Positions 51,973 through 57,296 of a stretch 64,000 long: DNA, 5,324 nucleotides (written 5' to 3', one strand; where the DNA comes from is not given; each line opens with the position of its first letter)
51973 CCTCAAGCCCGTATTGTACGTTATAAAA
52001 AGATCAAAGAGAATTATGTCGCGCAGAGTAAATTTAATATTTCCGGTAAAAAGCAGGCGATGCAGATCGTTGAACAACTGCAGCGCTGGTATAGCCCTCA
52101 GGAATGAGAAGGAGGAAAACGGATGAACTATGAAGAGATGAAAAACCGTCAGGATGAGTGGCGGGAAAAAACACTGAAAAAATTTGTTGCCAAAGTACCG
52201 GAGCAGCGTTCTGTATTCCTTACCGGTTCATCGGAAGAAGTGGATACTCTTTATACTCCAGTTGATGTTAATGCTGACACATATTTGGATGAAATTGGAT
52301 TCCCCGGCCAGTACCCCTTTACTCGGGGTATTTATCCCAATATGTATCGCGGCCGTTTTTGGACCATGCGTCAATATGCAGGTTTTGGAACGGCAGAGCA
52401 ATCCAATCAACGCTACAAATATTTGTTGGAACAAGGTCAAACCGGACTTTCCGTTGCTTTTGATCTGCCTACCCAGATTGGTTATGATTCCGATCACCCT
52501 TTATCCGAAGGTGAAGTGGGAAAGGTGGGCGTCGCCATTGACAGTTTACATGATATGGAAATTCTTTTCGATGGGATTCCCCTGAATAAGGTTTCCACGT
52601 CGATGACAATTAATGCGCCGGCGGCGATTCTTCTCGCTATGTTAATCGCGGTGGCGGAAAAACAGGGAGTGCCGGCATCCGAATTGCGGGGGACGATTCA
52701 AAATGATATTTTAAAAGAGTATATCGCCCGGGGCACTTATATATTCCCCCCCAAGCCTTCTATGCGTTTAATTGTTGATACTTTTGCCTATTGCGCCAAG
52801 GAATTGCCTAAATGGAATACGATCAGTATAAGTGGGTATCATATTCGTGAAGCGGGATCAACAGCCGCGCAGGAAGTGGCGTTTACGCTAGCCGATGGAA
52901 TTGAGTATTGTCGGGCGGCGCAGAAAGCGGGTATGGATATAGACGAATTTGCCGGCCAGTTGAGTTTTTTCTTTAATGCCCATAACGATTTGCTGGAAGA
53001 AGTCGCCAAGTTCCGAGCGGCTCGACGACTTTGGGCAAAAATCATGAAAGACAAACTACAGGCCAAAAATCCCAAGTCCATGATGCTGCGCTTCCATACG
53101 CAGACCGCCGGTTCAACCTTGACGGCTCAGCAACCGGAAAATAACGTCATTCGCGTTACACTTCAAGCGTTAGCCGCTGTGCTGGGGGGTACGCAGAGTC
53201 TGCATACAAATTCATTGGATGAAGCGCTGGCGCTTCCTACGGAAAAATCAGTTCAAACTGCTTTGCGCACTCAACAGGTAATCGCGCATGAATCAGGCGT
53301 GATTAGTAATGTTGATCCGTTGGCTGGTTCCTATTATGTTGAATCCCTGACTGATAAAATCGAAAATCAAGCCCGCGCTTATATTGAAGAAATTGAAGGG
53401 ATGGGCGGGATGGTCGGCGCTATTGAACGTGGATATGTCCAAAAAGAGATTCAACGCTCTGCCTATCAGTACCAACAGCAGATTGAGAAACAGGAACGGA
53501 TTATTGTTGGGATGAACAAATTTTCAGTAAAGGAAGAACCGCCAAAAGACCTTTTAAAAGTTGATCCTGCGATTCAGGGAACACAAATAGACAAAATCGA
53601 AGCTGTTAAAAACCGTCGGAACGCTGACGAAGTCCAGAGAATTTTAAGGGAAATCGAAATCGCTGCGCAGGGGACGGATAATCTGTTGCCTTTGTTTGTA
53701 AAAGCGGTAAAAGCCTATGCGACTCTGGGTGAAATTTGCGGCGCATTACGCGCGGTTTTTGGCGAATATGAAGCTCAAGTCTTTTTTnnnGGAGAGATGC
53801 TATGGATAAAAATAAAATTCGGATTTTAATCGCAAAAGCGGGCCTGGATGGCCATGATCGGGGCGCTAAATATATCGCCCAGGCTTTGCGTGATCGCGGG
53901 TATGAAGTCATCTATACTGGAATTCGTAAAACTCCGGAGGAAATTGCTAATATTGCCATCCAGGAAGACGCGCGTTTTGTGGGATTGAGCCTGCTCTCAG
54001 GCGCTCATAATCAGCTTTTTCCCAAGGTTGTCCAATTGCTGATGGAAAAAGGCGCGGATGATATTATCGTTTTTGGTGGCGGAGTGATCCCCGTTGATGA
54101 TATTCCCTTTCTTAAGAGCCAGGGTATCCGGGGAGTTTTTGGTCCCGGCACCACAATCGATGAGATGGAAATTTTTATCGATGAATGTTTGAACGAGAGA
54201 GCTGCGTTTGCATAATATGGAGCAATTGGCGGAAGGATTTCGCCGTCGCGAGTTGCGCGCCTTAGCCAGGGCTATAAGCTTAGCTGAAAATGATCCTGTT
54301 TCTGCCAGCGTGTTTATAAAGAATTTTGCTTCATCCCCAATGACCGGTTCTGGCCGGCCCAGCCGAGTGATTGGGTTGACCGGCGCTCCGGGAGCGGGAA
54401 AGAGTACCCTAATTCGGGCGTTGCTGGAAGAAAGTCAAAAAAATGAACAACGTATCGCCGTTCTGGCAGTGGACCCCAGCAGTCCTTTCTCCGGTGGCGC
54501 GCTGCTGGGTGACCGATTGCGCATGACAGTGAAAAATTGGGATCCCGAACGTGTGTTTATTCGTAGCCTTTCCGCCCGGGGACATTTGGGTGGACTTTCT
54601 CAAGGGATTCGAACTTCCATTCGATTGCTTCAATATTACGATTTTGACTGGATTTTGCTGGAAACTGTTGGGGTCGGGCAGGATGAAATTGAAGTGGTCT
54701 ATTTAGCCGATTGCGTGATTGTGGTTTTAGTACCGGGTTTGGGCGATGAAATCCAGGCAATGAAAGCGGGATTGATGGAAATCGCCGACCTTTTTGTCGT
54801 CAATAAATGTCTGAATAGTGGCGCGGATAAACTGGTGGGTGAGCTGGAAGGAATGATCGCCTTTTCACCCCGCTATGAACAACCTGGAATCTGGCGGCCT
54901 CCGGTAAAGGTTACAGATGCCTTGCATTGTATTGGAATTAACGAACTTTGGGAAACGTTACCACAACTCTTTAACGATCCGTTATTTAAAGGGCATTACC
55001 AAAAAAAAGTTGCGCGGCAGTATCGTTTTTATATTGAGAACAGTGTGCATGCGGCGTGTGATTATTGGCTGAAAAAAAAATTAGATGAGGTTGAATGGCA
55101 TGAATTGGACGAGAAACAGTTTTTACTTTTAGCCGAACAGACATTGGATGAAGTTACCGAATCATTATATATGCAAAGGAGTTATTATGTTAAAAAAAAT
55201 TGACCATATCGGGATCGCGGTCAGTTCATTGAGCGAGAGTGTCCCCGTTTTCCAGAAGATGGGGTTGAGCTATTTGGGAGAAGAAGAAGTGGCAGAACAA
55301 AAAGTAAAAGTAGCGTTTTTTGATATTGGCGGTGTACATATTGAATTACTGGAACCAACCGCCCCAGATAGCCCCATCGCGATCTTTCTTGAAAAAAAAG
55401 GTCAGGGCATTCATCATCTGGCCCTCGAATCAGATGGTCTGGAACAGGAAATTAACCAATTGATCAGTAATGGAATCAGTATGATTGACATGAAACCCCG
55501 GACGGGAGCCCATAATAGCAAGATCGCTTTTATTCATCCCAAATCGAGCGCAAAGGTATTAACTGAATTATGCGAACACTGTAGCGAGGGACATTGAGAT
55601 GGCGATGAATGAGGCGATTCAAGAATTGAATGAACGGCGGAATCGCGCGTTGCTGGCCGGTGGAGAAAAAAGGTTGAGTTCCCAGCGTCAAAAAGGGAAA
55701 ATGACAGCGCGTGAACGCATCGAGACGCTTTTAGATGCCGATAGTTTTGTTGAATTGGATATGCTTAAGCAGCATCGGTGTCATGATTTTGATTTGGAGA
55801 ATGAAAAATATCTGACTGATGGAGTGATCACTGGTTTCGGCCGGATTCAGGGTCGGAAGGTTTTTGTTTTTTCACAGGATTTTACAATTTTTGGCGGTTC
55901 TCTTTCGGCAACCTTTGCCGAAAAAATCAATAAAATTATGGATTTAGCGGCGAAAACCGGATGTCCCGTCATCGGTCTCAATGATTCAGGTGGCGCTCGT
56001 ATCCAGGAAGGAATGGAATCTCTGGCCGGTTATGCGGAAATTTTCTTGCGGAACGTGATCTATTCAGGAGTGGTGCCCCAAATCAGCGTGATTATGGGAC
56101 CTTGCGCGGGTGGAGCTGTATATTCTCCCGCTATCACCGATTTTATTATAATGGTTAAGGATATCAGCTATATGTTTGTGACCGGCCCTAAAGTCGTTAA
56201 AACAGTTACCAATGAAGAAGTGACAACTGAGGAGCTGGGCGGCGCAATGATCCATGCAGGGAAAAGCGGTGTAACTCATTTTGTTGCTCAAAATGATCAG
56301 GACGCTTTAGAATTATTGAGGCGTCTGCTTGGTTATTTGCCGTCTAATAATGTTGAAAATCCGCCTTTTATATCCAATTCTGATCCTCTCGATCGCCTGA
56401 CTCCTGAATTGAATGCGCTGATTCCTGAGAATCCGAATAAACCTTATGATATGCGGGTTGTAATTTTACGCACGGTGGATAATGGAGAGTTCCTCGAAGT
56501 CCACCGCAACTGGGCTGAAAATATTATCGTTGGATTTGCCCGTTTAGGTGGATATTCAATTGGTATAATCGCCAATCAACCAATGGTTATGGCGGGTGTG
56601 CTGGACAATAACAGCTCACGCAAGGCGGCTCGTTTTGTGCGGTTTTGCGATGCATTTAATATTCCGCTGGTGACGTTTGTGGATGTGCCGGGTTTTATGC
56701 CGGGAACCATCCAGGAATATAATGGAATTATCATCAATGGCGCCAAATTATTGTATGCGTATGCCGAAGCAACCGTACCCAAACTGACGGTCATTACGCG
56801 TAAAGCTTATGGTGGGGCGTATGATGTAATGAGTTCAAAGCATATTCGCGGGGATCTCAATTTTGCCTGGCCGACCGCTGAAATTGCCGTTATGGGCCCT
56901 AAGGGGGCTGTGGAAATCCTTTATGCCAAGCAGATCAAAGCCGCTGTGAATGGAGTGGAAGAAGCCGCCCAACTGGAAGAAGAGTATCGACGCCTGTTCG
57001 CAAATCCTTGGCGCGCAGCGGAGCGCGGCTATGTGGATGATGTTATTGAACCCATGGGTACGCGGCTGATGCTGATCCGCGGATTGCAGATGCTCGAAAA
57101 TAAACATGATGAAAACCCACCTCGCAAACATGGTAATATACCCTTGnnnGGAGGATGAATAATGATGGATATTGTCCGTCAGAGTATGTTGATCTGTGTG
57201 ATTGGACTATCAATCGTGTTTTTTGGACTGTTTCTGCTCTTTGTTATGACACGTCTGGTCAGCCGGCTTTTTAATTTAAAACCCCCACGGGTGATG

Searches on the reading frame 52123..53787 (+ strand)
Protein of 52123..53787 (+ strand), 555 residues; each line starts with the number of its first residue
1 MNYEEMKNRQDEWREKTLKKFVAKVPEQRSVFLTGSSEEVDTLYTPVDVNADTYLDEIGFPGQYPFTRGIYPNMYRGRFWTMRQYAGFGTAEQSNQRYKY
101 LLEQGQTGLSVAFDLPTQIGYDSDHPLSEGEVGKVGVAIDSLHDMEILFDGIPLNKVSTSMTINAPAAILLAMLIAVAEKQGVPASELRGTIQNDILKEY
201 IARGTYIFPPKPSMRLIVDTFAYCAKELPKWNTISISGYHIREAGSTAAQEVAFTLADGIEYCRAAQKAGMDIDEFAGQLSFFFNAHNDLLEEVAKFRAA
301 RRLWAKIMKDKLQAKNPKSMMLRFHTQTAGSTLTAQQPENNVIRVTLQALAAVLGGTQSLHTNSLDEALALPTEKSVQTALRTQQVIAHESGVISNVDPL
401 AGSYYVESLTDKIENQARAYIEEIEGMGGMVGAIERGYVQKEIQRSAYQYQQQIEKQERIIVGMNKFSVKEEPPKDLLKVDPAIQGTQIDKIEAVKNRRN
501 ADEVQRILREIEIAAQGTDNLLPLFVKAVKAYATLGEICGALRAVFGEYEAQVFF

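Call 33: search_protein_families(library=pfam, proteins=[window:52123-53787:+])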
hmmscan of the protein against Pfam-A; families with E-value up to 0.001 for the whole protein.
window:52123-53787:+ (555 aa): 1 family
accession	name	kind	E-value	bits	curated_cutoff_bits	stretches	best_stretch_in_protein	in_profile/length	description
PF01642.28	MM_CoA_mutase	-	9.2e-236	783.7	22.1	1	35-547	3-512/512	Methylmalonyl-CoA mutase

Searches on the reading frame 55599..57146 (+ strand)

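Call 33: search_protein_families(library=pfam, proteins=[window:55599-57146:+])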
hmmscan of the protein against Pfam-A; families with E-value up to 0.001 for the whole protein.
window:55599-57146:+ (516 aa): 2 families
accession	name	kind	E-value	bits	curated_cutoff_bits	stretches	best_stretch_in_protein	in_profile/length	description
PF01039.27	Carboxyl_trans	-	2.4e-199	663.5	22.3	1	29-514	2-493/493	Carboxyl transferase domain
PF03255.19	ACCA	-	4.1e-14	52.9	23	1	309-448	94-237/310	Acetyl co-enzyme A carboxylase carboxyltransferase-like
